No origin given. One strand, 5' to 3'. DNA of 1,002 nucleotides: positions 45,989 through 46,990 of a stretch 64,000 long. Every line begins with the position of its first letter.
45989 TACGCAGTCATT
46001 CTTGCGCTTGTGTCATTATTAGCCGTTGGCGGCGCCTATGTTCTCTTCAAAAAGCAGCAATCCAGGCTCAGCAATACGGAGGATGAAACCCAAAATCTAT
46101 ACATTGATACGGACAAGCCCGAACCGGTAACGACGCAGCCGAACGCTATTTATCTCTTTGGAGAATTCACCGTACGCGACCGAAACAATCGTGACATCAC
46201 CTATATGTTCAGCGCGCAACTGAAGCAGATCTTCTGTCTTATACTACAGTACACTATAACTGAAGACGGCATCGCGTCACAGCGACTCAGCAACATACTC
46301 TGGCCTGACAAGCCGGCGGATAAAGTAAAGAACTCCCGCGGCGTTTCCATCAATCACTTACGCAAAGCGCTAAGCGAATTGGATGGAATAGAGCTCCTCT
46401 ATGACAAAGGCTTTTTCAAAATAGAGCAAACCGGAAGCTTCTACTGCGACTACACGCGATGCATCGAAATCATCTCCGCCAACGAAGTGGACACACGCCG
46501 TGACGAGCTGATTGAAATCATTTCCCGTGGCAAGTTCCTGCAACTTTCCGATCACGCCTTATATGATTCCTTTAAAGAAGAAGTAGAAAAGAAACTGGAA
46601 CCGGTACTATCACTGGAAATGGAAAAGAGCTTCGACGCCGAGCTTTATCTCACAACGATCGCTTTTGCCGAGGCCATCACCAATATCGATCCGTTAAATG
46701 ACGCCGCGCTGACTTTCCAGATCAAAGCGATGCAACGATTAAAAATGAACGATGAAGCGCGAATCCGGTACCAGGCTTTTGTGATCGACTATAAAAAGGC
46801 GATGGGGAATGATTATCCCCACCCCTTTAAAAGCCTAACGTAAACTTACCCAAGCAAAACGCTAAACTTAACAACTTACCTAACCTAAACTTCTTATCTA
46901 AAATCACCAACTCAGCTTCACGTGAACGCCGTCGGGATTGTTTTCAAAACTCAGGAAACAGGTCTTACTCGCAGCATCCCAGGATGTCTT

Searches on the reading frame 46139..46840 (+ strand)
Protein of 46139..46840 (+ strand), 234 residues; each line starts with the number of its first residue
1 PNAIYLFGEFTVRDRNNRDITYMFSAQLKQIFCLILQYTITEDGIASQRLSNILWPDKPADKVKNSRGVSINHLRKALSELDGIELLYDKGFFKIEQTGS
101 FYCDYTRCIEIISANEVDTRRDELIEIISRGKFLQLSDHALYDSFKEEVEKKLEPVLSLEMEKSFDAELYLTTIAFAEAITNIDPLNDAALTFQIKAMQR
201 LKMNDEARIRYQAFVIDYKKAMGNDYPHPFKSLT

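Call 17: search_protein_families(library=pfam, proteins=[window:46139-46840:+], max_evalue=10)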
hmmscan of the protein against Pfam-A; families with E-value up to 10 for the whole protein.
seq(234 aa): 2 families
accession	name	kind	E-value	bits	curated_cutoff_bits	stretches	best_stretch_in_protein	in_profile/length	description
PF16266.10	DUF4919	-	0.031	14.6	29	1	142-213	46-117/186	Domain of unknown function (DUF4919)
PF12781.13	AAA_9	-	0.051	13.1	27.4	1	33-81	138-187/222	ATP-binding dynein motor region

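Call 26: search_solved_structures(query=window:46139-46840:+, max_evalue=10, show_alignments=2)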
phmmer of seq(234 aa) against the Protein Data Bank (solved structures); distinct sequences matched with E-value up to 10: 2.
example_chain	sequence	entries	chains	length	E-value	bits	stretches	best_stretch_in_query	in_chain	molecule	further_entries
9zn0_A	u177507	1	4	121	0.27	14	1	133-199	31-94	COMM domain-containing protein 10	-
9zmy_A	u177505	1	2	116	0.35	13.6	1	133-199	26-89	COMM domain-containing protein 10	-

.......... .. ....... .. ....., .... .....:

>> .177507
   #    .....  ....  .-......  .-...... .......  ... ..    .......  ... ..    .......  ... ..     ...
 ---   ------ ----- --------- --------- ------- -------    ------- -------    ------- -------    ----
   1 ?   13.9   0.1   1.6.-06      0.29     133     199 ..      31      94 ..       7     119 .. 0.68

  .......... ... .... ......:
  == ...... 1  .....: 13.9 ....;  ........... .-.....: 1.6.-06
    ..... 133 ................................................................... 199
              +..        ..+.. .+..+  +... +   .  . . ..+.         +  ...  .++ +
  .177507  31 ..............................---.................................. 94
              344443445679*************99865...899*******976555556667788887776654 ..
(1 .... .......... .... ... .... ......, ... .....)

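Call 27: find_homologous_proteins(query=window:46139-46840:+, max_evalue=0.001)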
Query seq(234 aa) (234 aa): 58 proteins with E <= 0.001 among 273 candidates.
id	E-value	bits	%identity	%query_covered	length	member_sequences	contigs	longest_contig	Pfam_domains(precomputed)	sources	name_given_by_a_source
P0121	1.4e-129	448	86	100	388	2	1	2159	-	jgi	jgi:two-component SAPR family response regulator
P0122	1.3e-128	445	84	100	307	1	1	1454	-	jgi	jgi:two-component SAPR family response regulator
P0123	2.6e-128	444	83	99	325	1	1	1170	-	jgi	jgi:two-component SAPR family response regulator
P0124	4.6e-128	443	84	99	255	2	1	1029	-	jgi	jgi:two-component SAPR family response regulator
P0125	5.2e-123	427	79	100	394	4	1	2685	-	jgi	jgi:DNA-binding SARP family transcriptional activator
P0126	1.3e-121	422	81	100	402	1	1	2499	-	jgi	jgi:two-component SAPR family response regulator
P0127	4.7e-117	407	76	99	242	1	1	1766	-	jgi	-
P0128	1.1e-110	386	74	100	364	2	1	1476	-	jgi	jgi:hypothetical protein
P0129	1.2e-107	376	72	99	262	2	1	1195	-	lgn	-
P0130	2.5e-104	366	70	100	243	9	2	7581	-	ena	-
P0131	4.8e-104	365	72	98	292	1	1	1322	-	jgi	jgi:two-component SAPR family response regulator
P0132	5.9e-104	364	77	90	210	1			-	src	-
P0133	1.6e-101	356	73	90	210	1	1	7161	-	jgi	jgi:two-component SAPR family response regulator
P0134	4.4e-101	355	75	91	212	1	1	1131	-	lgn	-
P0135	3.9e-100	352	68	100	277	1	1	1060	-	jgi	jgi:two-component SAPR family response regulator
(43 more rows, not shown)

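Call 30: search_solved_structures(query=A1, max_evalue=10, show_alignments=2)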
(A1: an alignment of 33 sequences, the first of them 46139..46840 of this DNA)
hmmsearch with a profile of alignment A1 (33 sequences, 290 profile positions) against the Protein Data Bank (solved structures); distinct sequences matched with E-value up to 10: 25.
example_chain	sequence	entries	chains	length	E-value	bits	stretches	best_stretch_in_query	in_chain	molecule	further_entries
7obi_A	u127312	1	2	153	0.00059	22.4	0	221-267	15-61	CTPR-rv4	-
6vfh_A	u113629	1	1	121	0.022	17.3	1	219-255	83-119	T33_dn10A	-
3kd7_A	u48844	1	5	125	0.066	15.7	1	219-268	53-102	CTPR390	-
2kck_A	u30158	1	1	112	0.1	15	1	219-271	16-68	TPR repeat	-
2yhe_A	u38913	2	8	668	0.11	15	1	211-262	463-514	SEC-ALKYL SULFATASE | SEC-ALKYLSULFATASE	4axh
4av7_A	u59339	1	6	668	0.11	15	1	211-262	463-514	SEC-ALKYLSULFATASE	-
6vfj_B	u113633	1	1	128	0.17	14.4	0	219-254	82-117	I53_dn5B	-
1na0_A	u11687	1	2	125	0.18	14.2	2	219-268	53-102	designed protein CTPR3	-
4ui9_K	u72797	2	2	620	0.19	14.2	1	201-261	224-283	CELL DIVISION CYCLE PROTEIN 16 HOMOLOG | ANAPHASE-PROMOTING COMPLEX SUBUNIT 6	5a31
4ui9_J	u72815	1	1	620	0.3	13.5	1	201-261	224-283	CELL DIVISION CYCLE PROTEIN 16 HOMOLOG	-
5a31_J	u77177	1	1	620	0.3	13.5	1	201-261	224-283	ANAPHASE-PROMOTING COMPLEX SUBUNIT 6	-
2fo7_A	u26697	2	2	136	0.38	13.2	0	219-268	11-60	SYNTHETIC CONSENSUS TPR PROTEIN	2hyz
8ch0_A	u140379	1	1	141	0.43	13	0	219-268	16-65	Consensus tetratricopeptide repeat protein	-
6l2k_A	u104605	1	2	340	0.51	12.7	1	133-190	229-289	Ketol-acid reductoisomerase (NADP(+))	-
6l2i_A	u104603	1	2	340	0.52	12.7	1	133-190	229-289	Ketol-acid reductoisomerase (NADP(+))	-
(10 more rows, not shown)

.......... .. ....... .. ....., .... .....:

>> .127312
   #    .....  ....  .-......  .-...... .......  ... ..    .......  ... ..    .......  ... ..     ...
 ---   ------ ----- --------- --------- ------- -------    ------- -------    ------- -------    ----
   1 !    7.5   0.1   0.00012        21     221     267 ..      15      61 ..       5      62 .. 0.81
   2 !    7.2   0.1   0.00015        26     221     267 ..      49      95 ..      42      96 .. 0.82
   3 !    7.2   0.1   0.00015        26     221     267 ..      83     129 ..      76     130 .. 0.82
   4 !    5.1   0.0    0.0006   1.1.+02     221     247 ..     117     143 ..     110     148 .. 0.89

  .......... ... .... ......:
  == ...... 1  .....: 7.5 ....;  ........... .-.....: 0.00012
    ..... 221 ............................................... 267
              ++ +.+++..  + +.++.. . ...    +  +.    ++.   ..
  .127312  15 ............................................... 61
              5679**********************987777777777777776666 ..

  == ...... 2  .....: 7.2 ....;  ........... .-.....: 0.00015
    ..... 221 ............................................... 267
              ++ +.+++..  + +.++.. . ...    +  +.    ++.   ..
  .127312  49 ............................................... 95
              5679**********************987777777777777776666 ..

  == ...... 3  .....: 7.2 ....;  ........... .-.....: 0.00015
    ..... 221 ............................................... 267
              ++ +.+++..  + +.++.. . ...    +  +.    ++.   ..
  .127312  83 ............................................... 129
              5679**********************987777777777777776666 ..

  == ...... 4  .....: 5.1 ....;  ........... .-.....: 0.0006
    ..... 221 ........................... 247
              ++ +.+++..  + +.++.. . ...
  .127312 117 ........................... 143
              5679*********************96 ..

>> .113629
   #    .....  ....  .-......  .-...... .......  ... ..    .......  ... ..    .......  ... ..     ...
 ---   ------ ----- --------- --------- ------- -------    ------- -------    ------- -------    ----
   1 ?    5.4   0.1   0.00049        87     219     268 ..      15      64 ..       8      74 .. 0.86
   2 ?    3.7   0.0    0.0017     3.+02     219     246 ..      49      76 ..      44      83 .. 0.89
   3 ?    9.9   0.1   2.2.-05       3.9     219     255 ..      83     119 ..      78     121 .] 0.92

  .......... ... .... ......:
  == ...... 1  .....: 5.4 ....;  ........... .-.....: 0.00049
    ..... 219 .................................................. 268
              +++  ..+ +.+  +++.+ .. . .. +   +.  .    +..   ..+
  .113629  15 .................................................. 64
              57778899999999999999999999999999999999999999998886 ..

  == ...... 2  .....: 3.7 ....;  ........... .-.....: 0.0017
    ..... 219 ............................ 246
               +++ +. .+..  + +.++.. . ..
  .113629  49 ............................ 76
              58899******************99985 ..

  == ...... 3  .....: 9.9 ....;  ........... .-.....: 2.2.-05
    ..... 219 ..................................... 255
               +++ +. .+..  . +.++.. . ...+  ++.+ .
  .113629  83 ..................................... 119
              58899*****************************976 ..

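Call 37: predict_structure(alignment_id=A1)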
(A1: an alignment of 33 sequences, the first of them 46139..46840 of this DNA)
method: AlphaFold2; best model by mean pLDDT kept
length: 234 residues; sequences in the alignment: 33
mean_pLDDT: 94.1   pTM: 0.85
mean pLDDT of the five models: 94.1, 93.9, 93.8, 93.4, 93.1
residues with pLDDT >= 90: 212; 70-90: 22; 50-70: 0; < 50: 0
segments of 3 or more residues with pLDDT < 50: none
pLDDT, mean of each block of 10 residues (from residue 1): 93 95 96 95 94 91 92 97 95 94 94 92 93 89 91 94 97 96 93 98 97 96 95 87
secondary structure, 60 per line:
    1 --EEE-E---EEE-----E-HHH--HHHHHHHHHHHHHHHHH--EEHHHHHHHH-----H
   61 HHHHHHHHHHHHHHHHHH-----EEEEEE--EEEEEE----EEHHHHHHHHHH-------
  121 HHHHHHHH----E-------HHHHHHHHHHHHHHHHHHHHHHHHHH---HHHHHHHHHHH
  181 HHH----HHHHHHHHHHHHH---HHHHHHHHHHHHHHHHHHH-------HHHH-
elements in order: E3-5 E11-13 H26-42 H47-54 H60-78 E84-89 E92-97 H104-113 H121-128 H141-166 H170-183 H188-200 H204-222 H230-233

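Call 39: fold_search(model_id=the predicted structure, library=pdb)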
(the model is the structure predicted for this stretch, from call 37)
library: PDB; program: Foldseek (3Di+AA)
matches with E <= 10: 1051; with E <= 0.001: 6
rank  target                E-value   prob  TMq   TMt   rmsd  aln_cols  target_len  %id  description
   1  8hvr_I                8.2e-06  1.00  0.60  0.56   6.0       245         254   17  Cryo-EM structure of AfsR-dependent transcription activation complex with afsS promoter (released 2023-12-27)
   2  8k60_J                1.6e-05  1.00  0.57  0.55   5.9       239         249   17  Cryo-EM structure of Streptomyces coelicolor transcription initiation complex with the global transcription factor Afs (released 2024-07-31)
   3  8k60_I                2.8e-05  1.00  0.61  0.58   5.7       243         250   17  Cryo-EM structure of Streptomyces coelicolor transcription initiation complex with the global transcription factor Afs (released 2024-07-31)
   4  2fez                  1.1e-04  1.00  0.57  0.40   6.0       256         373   17  Mycobacterium tuberculosis EmbR (released 2006-01-24)
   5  2ff4_A                1.5e-04  1.00  0.59  0.41   5.8       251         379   19  Mycobacterium tuberculosis EmbR in complex with low affinity phosphopeptide (released 2006-01-24)
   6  2ff4_B                5.8e-04  1.00  0.61  0.42   5.6       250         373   19  Mycobacterium tuberculosis EmbR in complex with low affinity phosphopeptide (released 2006-01-24)
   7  5l0w_B                3.6e-02  0.98  0.31  0.34  10.4       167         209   14  Structure of post-translational translocation Sec71/Sec72 complex (released 2017-03-22)
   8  3q5m                  5.8e-02  0.84  0.31  0.33  11.6       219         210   12  Crystal structure of Escherichia coli BamD (released 2011-12-28)
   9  5ayw_D                6.2e-02  0.69  0.26  0.29  12.8       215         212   12  Structure of a membrane complex (released 2016-02-24)
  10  5ekq_D                7.2e-02  0.66  0.26  0.28  13.1       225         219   12  The structure of the BamACDE subcomplex from E. coli (released 2016-01-20)
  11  1kt0                  8.5e-02  0.99  0.33  0.23   8.0       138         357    9  Structure of the Large FKBP-like Protein, FKBP51, Involved in Steroid Receptor Complexes (released 2003-02-04)
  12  2if4                  8.5e-02  0.84  0.27  0.25   7.4       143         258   13  Crystal structure of a multi-domain immunophilin from Arabidopsis thaliana (released 2006-10-31)
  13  7kal_F                1.0e-01  0.91  0.31  0.36  11.1       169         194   10  Cryo-EM structure of the Sec complex from T. lanuginosus, wild-type, class with Sec62, plug-open conformation (released 2021-01-06)
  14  5l0y_G                1.2e-01  0.98  0.28  0.41   5.6       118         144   17  Crystal Structure of a Sec72-ssa1 c-terminal peptide fusion protein (released 2017-03-22)
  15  8ffv_D                1.2e-01  0.97  0.31  0.21   7.6       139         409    9  Cryo-EM structure of the GR-Hsp90-FKBP52 complex (released 2023-11-01)
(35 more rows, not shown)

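Call 64: search_protein_representatives(alignment_id=A1)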
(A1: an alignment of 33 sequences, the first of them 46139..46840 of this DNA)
Query: 33 sequences, 290 profile positions. Proteins with E-value up to 0.001 (for the whole library): 2755; up to 1e-10: 1264; up to 1e-30: 941. The best 150 are listed.
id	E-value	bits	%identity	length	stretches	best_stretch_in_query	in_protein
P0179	7.6e-119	412.7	-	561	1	7-289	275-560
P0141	8.3e-116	402.7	-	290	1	18-288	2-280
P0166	2.5e-99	348.6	-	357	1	8-289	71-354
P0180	2.9e-99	348.4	-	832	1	13-288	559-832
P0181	5.8e-99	347.4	-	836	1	8-288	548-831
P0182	3.3e-97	341.7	-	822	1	9-288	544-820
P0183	7.9e-97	340.4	-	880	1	54-288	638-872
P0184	1.1e-96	339.9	-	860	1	13-289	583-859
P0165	9.1e-96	336.9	-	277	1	8-288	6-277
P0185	3.9e-93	328.3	-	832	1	16-281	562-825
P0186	1.1e-91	323.5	-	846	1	14-289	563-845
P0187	8.1e-90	317.4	-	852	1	15-289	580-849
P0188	1.7e-89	316.3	-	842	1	12-288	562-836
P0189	2.6e-89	315.7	-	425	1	9-283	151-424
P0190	2.7e-89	315.6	-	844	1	13-288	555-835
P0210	1.4e-78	280.5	-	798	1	18-289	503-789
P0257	7.8e-72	258.4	-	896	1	9-288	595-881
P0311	1.3e-62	228.1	-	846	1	9-289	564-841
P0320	2.8e-60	220.5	-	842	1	16-282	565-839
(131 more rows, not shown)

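Call 65: find_encoding_contigs(protein=P0320, flank=10000, max_places=2)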
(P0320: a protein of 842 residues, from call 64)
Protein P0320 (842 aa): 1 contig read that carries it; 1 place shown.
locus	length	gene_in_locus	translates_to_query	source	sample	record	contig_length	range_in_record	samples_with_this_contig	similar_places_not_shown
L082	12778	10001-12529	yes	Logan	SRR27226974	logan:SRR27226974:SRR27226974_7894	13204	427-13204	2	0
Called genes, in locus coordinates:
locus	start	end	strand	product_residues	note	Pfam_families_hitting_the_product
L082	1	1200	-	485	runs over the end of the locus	PF01946:Thi4 (weak), PF00890:FAD_binding_2 (weak), PF01134:GIDA, PF01266:DAO (faint), PF07992:Pyr_redox_2 (weak), PF12831:FAD_oxidored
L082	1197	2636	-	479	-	PF01134:GIDA, PF07992:Pyr_redox_2 (weak), PF12831:FAD_oxidored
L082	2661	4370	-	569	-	PF14322:SusD-like_3, PF12771:SusD-like_2 (faint), PF07980:SusD_RagB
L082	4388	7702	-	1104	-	PF13620:CarboxypepD_reg, PF13715:CarbopepD_reg_2, PF07715:Plug, PF00593:TonB_dep_Rec_b-barrel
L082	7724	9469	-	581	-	PF20957:GxGYxYP_N_2nd, PF20958:GxGYxYP_N_3rd, PF14323:GxGYxYP_C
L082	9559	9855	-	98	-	-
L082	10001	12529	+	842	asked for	PF24681:Kelch_KLHDC2_KLHL20_DRC7, PF24981:Beta-prop_ATRN-LZTR1 (weak), PF13415:Beta-prop_FBX42 (weak)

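Call 69: find_encoding_contigs(protein=P0311, flank=10000, max_places=2)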
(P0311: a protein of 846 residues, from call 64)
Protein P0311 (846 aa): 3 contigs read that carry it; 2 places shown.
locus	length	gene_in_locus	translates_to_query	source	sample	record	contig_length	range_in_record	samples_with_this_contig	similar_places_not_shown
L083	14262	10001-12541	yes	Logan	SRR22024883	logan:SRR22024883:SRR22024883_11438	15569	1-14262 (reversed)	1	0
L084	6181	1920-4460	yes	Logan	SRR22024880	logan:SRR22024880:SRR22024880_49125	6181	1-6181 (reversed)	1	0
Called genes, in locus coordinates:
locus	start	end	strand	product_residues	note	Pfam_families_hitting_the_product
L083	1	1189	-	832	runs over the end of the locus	?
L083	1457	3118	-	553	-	PF13004:BACON (weak)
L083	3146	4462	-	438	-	PF13004:BACON (weak), PF19190:BACON_2, PF05572:Peptidase_M43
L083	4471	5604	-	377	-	PF11551:Omp28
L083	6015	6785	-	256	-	-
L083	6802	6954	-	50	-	-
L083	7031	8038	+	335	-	PF14302:DUF4377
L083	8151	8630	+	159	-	PF04542:Sigma70_r2, PF08281:Sigma70_r4_2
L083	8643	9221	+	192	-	-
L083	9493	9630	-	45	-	-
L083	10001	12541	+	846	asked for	PF13854:Kelch_HCF (weak), PF24681:Kelch_KLHDC2_KLHL20_DRC7, PF24981:Beta-prop_ATRN-LZTR1, PF13415:Beta-prop_FBX42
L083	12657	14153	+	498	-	PF00111:Fer2, PF17651:Raco_middle, PF14574:RACo_C_ter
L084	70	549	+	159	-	PF04542:Sigma70_r2, PF08281:Sigma70_r4_2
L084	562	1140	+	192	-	-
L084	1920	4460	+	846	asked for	PF13854:Kelch_HCF (weak), PF24681:Kelch_KLHDC2_KLHL20_DRC7, PF24981:Beta-prop_ATRN-LZTR1, PF13415:Beta-prop_FBX42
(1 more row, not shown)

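Call 70: find_encoding_contigs(protein=P0210, flank=10000, max_places=2)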
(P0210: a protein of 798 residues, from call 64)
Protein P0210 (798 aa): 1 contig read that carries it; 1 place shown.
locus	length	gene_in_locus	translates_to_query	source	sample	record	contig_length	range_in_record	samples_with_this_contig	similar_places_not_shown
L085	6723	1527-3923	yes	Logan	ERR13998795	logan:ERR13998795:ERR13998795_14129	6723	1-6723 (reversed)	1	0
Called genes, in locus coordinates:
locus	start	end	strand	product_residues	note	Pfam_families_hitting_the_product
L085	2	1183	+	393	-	?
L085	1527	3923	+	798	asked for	PF24681:Kelch_KLHDC2_KLHL20_DRC7, PF13415:Beta-prop_FBX42, PF24981:Beta-prop_ATRN-LZTR1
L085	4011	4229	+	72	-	-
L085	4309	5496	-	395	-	PF00365:PFK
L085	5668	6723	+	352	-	?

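Call 71: find_encoding_contigs(protein=P0257, flank=10000, max_places=2)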
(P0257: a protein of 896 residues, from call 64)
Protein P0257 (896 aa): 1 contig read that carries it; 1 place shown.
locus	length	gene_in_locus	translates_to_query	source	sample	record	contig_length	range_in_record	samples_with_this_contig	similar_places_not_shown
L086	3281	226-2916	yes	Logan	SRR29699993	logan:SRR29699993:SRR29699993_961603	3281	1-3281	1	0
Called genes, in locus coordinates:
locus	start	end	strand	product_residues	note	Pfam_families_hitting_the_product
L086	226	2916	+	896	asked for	PF13415:Beta-prop_FBX42 (weak), PF24681:Kelch_KLHDC2_KLHL20_DRC7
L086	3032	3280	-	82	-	?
